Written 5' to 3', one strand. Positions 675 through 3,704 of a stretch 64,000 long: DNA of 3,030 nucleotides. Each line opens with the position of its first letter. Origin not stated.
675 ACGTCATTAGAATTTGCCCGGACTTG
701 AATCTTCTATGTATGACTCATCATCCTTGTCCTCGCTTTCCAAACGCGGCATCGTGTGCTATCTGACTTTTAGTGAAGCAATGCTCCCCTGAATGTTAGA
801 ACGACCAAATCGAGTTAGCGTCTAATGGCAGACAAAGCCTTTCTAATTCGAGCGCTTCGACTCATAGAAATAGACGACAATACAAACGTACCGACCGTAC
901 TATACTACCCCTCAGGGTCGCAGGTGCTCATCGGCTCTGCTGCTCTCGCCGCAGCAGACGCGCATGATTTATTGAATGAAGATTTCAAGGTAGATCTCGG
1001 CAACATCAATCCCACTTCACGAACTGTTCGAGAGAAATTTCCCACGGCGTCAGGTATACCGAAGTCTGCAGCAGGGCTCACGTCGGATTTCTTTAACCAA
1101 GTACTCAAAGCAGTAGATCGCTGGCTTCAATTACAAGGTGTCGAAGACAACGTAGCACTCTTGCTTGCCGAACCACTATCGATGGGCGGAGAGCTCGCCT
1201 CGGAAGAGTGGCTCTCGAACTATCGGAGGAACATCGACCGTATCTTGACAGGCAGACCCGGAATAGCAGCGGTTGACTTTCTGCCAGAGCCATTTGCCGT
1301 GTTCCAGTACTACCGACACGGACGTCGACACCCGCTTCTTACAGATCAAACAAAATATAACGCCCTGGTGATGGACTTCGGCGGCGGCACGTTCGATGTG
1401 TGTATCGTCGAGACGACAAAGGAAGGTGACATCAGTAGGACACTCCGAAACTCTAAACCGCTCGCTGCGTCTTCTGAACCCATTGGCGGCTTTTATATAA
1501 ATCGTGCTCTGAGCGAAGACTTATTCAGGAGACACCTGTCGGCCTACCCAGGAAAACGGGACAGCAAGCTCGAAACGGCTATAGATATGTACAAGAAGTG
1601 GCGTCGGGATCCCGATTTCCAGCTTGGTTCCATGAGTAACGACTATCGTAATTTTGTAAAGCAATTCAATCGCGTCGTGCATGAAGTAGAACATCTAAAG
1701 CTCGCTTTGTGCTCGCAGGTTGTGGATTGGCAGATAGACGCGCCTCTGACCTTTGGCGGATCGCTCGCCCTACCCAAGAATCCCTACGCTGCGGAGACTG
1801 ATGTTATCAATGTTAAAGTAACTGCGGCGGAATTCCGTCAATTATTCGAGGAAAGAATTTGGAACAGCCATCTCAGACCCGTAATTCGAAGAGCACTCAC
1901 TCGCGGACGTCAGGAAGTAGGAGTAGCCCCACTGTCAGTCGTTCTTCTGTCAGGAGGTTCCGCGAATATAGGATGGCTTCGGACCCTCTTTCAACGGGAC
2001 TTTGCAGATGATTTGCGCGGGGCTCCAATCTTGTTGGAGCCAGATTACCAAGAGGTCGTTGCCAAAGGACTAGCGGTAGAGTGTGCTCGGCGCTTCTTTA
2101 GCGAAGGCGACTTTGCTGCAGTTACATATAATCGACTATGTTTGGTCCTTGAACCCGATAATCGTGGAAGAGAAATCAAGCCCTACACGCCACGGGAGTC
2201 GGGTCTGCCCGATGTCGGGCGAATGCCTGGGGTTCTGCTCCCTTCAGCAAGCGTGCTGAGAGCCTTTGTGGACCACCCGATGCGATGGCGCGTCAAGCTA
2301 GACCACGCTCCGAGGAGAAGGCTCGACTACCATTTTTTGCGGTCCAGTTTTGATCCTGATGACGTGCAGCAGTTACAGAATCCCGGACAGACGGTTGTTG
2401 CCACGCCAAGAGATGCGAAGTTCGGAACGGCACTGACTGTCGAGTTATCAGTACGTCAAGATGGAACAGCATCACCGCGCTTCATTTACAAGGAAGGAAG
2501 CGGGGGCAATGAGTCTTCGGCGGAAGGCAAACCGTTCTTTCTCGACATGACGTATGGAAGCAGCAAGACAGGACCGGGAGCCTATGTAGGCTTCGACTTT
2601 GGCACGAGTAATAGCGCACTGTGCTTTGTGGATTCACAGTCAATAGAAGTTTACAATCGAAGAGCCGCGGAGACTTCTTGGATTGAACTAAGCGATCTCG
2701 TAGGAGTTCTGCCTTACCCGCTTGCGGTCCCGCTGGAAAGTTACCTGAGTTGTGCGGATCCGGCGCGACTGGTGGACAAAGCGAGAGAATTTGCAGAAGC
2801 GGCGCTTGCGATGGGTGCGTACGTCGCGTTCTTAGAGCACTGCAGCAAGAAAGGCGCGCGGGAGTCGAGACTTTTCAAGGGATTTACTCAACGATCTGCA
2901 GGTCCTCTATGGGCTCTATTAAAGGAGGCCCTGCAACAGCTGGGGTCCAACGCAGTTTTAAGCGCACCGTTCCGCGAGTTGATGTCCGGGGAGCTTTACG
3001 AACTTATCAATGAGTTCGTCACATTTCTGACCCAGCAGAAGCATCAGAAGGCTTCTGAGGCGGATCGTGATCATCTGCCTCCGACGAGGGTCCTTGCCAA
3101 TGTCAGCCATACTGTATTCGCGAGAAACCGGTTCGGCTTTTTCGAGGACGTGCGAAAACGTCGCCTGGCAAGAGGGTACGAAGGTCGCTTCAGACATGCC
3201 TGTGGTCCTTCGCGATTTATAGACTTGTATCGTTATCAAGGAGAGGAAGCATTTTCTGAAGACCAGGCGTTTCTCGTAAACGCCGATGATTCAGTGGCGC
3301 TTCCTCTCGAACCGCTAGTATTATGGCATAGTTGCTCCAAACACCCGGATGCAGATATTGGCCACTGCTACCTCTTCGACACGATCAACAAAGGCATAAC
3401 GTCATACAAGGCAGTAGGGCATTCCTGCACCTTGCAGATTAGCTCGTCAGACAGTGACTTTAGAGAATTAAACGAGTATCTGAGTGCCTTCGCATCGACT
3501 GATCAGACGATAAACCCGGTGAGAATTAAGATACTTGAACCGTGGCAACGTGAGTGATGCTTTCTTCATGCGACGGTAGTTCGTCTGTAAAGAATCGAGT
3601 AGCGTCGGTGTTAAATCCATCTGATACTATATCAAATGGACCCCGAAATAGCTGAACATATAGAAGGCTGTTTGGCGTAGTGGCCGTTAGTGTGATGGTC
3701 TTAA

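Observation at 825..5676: Candidate new defence module: 910-aa Hsp70-fold ATPase convergent with an ApeA-like HEPN gene in the low-GC cargo of a tRNA island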

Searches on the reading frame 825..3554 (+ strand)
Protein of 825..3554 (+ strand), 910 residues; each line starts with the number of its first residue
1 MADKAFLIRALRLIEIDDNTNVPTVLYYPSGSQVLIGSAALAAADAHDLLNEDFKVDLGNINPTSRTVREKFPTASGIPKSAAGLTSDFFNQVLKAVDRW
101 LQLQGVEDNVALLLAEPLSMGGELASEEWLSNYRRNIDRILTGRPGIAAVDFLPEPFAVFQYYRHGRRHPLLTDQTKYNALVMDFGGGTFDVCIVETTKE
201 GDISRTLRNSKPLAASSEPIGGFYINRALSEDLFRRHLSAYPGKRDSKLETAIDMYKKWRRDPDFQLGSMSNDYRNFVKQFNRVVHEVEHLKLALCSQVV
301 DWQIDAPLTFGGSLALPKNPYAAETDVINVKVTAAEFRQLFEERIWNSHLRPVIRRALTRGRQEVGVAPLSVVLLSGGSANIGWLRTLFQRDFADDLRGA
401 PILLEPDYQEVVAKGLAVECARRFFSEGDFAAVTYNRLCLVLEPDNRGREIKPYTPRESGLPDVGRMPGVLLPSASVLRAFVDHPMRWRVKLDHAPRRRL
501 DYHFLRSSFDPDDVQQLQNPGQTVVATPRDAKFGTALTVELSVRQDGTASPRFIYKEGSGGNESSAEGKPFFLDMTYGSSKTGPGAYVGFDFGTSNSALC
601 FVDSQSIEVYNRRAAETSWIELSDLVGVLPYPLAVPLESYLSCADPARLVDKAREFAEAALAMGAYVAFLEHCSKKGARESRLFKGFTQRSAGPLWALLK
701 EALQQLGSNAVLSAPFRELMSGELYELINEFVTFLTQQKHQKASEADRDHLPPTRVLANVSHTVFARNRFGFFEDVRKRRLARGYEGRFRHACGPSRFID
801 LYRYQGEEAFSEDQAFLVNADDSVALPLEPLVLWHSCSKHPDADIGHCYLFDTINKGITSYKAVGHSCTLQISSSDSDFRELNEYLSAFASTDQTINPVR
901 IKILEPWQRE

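Call 7: search_protein_families(library=pfam, proteins=[window:825-3554:+], max_evalue=1)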
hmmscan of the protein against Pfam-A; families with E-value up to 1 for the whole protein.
window:825-3554:+ (910 aa): 1 family
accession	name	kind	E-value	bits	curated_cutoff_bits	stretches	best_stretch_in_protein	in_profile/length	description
PF00012.26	HSP70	-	0.00014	20.7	20.6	1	176-198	184-206/599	Hsp70 protein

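Call 8: search_protein_families(library=padloc, proteins=[window:825-3554:+], max_evalue=1)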
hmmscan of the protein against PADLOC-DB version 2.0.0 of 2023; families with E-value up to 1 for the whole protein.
window:825-3554:+ (910 aa): 0 families

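Call 9: search_protein_families(library=ncbifam, proteins=[window:825-3554:+], max_evalue=1)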
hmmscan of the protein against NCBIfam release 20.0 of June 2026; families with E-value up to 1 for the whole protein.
window:825-3554:+ (910 aa): 9 families
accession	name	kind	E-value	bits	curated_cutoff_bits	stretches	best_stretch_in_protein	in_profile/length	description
NF008673.0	PRK11678.1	equivalog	9e-05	21.5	331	1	143-417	181-442/450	molecular chaperone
NF001413.0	PRK00290.1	equivalog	0.00016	20.2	648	1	175-199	181-205/625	molecular chaperone DnaK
TIGR02350.1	prok_dnaK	equivalog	0.0014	17.1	822.55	1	176-199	181-204/596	molecular chaperone DnaK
NF053558.1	BeeR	equivalog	0.0015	17.6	530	1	150-196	130-177/349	BeeR family actin-like protein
TIGR01991.1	HscA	equivalog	0.0018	16.9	708.55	1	176-198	180-202/600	Fe-S protein assembly chaperone HscA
NF003520.0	PRK05183.1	subfamily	0.0033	15.9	620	1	176-198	200-222/621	Fe-S protein assembly chaperone HscA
NF009946.0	PRK13410.1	equivalog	0.025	12.8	1019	1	174-198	183-207/669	molecular chaperone DnaK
NF009947.0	PRK13411.1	equivalog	0.041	11.9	1002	0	177-196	185-204/662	molecular chaperone DnaK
NF002399.0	PRK01433.1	equivalog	0.046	12.3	743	1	176-197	191-212/595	Fe-S protein assembly chaperone HscA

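Call 10: find_homologous_proteins(query=window:825-3554:+)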
Query window:825-3554:+ (910 aa): 529 proteins with E <= 0.001 among 8000 candidates; the best 120 are listed.
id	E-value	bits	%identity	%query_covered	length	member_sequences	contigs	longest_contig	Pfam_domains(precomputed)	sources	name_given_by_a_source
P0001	0.0e+0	2097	100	100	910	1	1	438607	-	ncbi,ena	-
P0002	0.0e+0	1757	81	100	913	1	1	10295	-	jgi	jgi:hypothetical protein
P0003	0.0e+0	1445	85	79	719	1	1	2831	-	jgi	jgi:hypothetical protein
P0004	0.0e+0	1262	60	99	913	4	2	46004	-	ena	-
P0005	0.0e+0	1251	59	100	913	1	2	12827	-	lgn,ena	-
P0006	0.0e+0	1151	56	99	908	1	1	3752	PF00012.27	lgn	-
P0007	0.0e+0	1100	53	99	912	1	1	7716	-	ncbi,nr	ncbi:MAG: molecular chaperone [Acidobacteriota bacterium]|nr:molecular chaperone [Acidobacteriota ba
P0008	0.0e+0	1100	53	99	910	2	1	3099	PF00012.27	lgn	-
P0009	0.0e+0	1078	52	99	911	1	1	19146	PF00012.27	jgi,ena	jgi:hypothetical protein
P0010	0.0e+0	1073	54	99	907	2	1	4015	-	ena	-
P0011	0.0e+0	1062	52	99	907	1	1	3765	-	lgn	-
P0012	0.0e+0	1053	51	99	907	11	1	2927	-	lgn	-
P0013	0.0e+0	1051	51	99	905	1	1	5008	PF00012.27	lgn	-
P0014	0.0e+0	1051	51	99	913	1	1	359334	PF00012.27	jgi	jgi:hypothetical protein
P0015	0.0e+0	1048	52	99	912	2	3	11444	-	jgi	-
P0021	0.0e+0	1027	50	99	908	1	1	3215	PF00012.27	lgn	-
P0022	0.0e+0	1016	51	96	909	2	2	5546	PF00012.27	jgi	jgi:hypothetical protein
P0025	1.0e-295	1002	50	100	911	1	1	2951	PF00012.27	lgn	-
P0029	3.2e-292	990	51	96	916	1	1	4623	PF00012.27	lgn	-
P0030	4.3e-292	990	50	98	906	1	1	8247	PF00012.27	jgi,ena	-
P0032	7.0e-290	982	50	99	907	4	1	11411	PF00012.27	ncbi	-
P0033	1.0e-287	975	49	98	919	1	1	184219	-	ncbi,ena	-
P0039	3.3e-284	964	50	98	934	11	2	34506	PF00012.27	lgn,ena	-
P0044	3.8e-282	957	49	99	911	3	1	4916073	-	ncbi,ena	-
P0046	3.1e-281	954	49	98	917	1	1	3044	PF00012.27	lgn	-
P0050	2.7e-280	951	50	96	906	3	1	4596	PF00012.27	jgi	jgi:molecular chaperone DnaK (HSP70)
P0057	1.7e-278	945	47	99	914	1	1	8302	PF00012.27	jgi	jgi:hypothetical protein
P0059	5.9e-277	940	46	99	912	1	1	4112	PF00012.27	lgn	-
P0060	1.3e-276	938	52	87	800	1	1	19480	PF00012.27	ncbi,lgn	ncbi:MAG: molecular chaperone [Acidobacteriota bacterium]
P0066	1.2e-273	929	49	96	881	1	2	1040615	PF00012.27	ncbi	ncbi:MAG: Hsp70 family protein [Vicinamibacteria bacterium]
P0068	2.6e-273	928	47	99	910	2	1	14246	PF00012.27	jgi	jgi:molecular chaperone DnaK (HSP70)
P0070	2.7e-271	921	46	98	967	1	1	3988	PF00012.27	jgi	jgi:hypothetical protein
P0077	8.6e-269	913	49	99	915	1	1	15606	PF00012.27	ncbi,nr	ncbi:MAG: hypothetical protein HY735_16105 [Verrucomicrobia bacterium]|nr:hypothetical protein [Verr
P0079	1.5e-268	912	47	100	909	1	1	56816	PF00012.27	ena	-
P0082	9.1e-267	906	49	96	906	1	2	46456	PF00012.27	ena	-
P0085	1.6e-265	902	47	98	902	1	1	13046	PF00012.27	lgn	-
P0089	8.0e-263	893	48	96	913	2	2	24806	PF00012.27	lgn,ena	-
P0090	3.1e-262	891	44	99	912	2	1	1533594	-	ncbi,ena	-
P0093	4.6e-258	877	45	98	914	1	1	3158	PF00012.27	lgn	-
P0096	1.7e-257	875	46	96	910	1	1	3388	PF00012.27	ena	-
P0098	1.6e-255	869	45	96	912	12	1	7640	PF00012.27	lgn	-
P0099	2.4e-255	868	45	96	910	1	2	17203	PF00012.27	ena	-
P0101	1.6e-250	852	45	97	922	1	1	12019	PF00012.27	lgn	-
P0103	2.2e-248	845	44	98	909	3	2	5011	PF00012.27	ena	-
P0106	3.3e-247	841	44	98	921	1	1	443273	PF00012.27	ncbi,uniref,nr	ncbi:Hsp70 family protein [Geomonas oryzae]|uniref:Hsp70 family protein n=1 Tax=Geomonas oryzae TaxI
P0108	5.1e-246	837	44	98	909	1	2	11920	PF00012.27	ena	-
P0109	7.8e-246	837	48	87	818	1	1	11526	PF00012.27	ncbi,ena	-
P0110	1.1e-243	830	43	99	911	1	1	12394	PF00012.27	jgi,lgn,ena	-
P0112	3.8e-243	828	43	99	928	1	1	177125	PF00012.27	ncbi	-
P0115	8.0e-243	827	43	98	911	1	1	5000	PF00012.27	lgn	-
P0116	1.5e-241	822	41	98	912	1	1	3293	PF00012.27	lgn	-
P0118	2.1e-240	819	45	98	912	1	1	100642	PF00012.27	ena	-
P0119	2.7e-240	818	45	95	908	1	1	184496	PF00012.27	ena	-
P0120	1.8e-239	816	44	98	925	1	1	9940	PF00012.27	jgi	jgi:molecular chaperone DnaK (HSP70)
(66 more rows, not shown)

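Call 11: search_solved_structures(query=window:825-3554:+, max_evalue=1)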
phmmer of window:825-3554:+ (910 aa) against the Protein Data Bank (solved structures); distinct sequences matched with E-value up to 1: 27.
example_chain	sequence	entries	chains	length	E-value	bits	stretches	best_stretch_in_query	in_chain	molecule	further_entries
8r2n_A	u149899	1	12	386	0.0017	19.8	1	151-198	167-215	Actin/actin family protein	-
4fsv_A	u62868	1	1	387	0.08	14.3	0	178-257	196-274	Heat shock-related 70 kDa protein 2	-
5fpd_A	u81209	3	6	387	0.084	14.2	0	178-257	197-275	HEAT SHOCK-RELATED 70KDA PROTEIN 2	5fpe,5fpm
3i33_A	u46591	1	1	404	0.099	13.9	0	178-257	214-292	Heat shock-related 70 kDa protein 2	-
5bn9_A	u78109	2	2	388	0.11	13.8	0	174-237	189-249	Heat shock 70 kDa protein 1A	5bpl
5bpm_A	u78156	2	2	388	0.14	13.5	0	174-201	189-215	Heat shock 70 kDa protein 1A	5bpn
5aqw_A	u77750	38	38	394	0.14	13.5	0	173-201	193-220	HEAT SHOCK 70 KDA PROTEIN 1A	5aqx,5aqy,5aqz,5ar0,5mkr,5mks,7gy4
5bn8_A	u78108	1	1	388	0.15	13.4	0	174-201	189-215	Heat shock 70 kDa protein 1A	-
3a8y_A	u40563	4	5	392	0.15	13.4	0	174-201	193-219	Heat shock 70 kDa protein 1 | Heat shock 70 kDa protein 1A/1B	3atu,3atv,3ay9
2e8a_A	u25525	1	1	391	0.15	13.4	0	174-201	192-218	Heat shock 70kDa protein 1A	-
2e88_A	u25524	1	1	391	0.15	13.4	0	174-201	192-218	Heat shock 70kDa protein 1A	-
5fpn_A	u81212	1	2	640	0.15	13.3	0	178-257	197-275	HEAT SHOCK-RELATED 70 KDA PROTEIN 2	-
4j8f_A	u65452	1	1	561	0.17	13.2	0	174-201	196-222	Heat shock 70 kDa protein 1A/1B, Hsc70-interacting protein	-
3jxu_A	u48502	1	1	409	0.17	13.2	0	174-201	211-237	Heat shock 70 kDa protein 1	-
7f4x_A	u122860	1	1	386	0.17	13.1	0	173-201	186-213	Heat shock 70 kDa protein 1B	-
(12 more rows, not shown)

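Call 14: find_encoding_contigs(protein=P0001, flank=10000, max_places=3)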
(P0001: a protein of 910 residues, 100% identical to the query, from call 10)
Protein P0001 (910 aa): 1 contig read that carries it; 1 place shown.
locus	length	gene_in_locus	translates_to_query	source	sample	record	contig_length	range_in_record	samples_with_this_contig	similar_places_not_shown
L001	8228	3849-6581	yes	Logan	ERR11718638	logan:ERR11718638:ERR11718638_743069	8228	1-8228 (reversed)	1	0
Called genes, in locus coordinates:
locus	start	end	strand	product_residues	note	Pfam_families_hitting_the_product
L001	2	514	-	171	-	?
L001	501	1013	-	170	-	-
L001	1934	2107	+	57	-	-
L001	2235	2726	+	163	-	PF13482:RNase_H_2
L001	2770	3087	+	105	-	-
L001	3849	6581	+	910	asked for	-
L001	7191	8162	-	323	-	-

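Call 20: find_related_loci(query=A1, collection=genome_contigs, flank=10000)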
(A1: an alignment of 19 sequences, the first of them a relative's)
Query A1 (910 aa) in genome_contigs; peptide patterns used: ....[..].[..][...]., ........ (x = any residue, [..] = any of these).
126 stretches matched a pattern; 68 encode a relative of the query (tblastn E <= 1e-3); 68 distinct loci.
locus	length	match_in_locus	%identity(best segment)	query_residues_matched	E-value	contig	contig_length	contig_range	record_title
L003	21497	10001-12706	54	1-905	0e+0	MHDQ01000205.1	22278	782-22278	MAG: Nitrospinae bacterium RIFCSPLOWO2_12_FULL_45_22 rifcsplowo2_12_scaffold_34620, whole genome shotgun sequence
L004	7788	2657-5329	51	3-893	0e+0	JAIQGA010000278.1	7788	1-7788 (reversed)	MAG: Terriglobia bacterium isolate SRVP_29 SRVP18_hole-7m-from-trench_1_20cm_scaffold_5731, whole genome shotgun sequenc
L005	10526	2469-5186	50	3-906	0e+0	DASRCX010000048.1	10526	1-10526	MAG TPA_asm: Terriglobia bacterium isolate SMAG_U9964 k141_168619, whole genome shotgun sequence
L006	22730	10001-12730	47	1-910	0e+0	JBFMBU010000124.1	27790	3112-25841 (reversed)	MAG: Thermodesulfobacteriota bacterium isolate MAG172 MAG172_124, whole genome shotgun sequence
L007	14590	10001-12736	49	1-904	0e+0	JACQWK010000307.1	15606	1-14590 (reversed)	MAG: Verrucomicrobia bacterium isolate NC_groundwater_1487_Ag_S-0.65um_59_29 S_p65_S5_coassembly_k141_2217200, whole gen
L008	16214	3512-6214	45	1-894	0e+0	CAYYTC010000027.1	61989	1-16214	MAG TPA_asm: uncultured Acidobacteriota bacterium isolate SRP192927_co7_741 genome assembly, contig: NODE_616_length_619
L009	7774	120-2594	47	85-897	0e+0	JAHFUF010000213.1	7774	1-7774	MAG: Blastocatellia bacterium isolate nzgw73 NODE_16858_length_7775_cov_2.793703, whole genome shotgun sequence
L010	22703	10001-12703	44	1-893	0e+0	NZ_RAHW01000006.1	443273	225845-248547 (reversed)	Geomonas oryzae strain S43 contig6, whole genome shotgun sequence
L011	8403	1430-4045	44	1-876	0e+0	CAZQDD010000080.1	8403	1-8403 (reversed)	MAG TPA_asm: uncultured Acidobacteriaceae bacterium isolate binchicken_co3_358 genome assembly, contig: NODE_27666_lengt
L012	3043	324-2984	41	1-886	0e+0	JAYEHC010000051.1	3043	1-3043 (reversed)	MAG: Patescibacteria group bacterium isolate MAG229 MAG229_51, whole genome shotgun sequence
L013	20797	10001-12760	43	1-905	0e+0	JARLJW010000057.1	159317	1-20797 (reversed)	MAG: Verrucomicrobiia bacterium isolate MAG_BO64 MetaBAT2_Bin_64_Oxic_k141_1211185, whole genome shotgun sequence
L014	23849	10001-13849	49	69-896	0e+0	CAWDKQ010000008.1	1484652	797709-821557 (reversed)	MAG: Bryobacterales bacterium isolate MFD09286.bin.1.160 genome assembly, contig: contig_26677, whole genome shotgun seq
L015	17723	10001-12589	43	8-876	0e+0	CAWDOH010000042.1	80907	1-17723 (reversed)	MAG: Bryobacterales bacterium isolate MFD03399.bin.2.125 genome assembly, contig: contig_37433, whole genome shotgun seq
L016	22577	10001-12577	42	7-870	0e+0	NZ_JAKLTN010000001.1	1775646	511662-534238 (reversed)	Dechloromonas hankyongensis strain XY25 1, whole genome shotgun sequence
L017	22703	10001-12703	40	4-901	0e+0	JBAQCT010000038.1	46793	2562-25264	MAG: Gallionella sp. isolate MFD12004_ilm_asm_bin33 k127_99275, whole genome shotgun sequence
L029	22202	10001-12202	43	160-893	0e+0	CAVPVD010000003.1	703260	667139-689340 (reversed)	MAG: Bryobacterales bacterium isolate MFD00082.bin.2.118 genome assembly, contig: contig_1534, whole genome shotgun sequ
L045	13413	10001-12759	48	1-905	0e+0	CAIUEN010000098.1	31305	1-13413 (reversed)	MAG: uncultured Verrucomicrobiales bacterium isolate Ki1-2-7m_bin-060 genome assembly, contig: bin-060:098/535, whole ge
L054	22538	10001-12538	35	4-856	2e-141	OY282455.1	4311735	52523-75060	MAG: uncultured Pseudomonadales bacterium genome assembly, chromosome: 1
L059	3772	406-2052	25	22-597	3e-33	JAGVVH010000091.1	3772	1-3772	MAG: Bacteroidetes bacterium isolate WAS_Bin_9 WAS_Bin_9_scaffold_11702, whole genome shotgun sequence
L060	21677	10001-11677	25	13-599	5e-31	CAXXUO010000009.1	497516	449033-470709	MAG: Syntrophorhabdaceae bacterium isolate 6831fd23-1f57-49eb-9a26-2df77529d792 genome assembly, contig: contig_9, whole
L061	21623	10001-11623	24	19-597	4e-30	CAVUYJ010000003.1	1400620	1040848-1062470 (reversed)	MAG: uncultured Acidobacteriaceae bacterium isolate MFD05705.bin.1.33 genome assembly, contig: contig_18800, whole genom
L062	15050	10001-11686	25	9-597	6e-29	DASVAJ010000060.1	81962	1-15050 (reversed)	MAG TPA_asm: Terriglobales bacterium isolate SMAG_U1948 k141_304534, whole genome shotgun sequence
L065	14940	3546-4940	23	103-597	3e-27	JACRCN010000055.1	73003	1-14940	MAG: Deltaproteobacteria bacterium isolate NC_groundwater_1647_Pr3_B-0.1um_60_22 SR-2_scaffold_141_1359439, whole genome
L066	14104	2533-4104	24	22-609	3e-24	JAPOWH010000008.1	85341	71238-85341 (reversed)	MAG: Gammaproteobacteria bacterium isolate COS2_bin_1 NODE_159_length_85341_cov_15.7224, whole genome shotgun sequence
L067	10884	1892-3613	27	21-627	7e-35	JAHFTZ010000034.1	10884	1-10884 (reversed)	MAG: Terriglobus sp. isolate nzgw68 NODE_14611_length_10885_cov_2.487551, whole genome shotgun sequence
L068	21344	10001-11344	24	127-607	4e-21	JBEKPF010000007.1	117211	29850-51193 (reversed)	MAG: Terracidiphilus sp. isolate SPRUCE 458 SPRUCE_458_7, whole genome shotgun sequence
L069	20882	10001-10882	26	93-421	3e-16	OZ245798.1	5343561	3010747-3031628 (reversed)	MAG: Tagaea sp. isolate 2d73b5ed-a5a6-4a34-9fba-0db9853539c9 genome assembly, chromosome: 1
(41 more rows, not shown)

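Call 36: search_protein_families(library=padloc, alignment_id=A3, max_evalue=0.00001)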
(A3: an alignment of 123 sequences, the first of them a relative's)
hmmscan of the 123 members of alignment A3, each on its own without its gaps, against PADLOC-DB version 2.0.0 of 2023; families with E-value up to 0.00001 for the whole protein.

A. member 1, L003:4876-6303:- (476 aa): 0 families

B. families by the number of members that match (of 123 scanned): 125 families (the first 25 are shown)
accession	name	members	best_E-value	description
PDLC04140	mad8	2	2e-17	mads_8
PDLC04134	mad2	2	2.8e-15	mads_2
PDLC04917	PDC-S12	2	1.5e-13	-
PDLC00405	SduA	2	1e-07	DUF4263 domain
PDLC00659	HmaA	1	3.5e-186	SNF2 helicase / DEAD-box helicase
PDLC00662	HmaC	1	3.4e-131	AAA+ ATPase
PDLC00661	HmaB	1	1.2e-126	DNA-adenine methylase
PDLC00660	HmaB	1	1.2e-124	DNA-adenine methylase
PDLC02290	AbiEii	1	4e-122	AbiEii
PDLC02620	DrmD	1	7.8e-119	DrmD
PDLC01995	RtcR_PspF2--CARF_AAA_HTH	1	9.7e-116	-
PDLC02500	BrxHI|BrxHII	1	1.5e-102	BrxHI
PDLC02621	DrmD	1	7.7e-92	DrmD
PDLC02227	AbiEi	1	2.9e-91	AbiEi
PDLC03313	MTase_II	1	5.2e-91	Type II methyltransferase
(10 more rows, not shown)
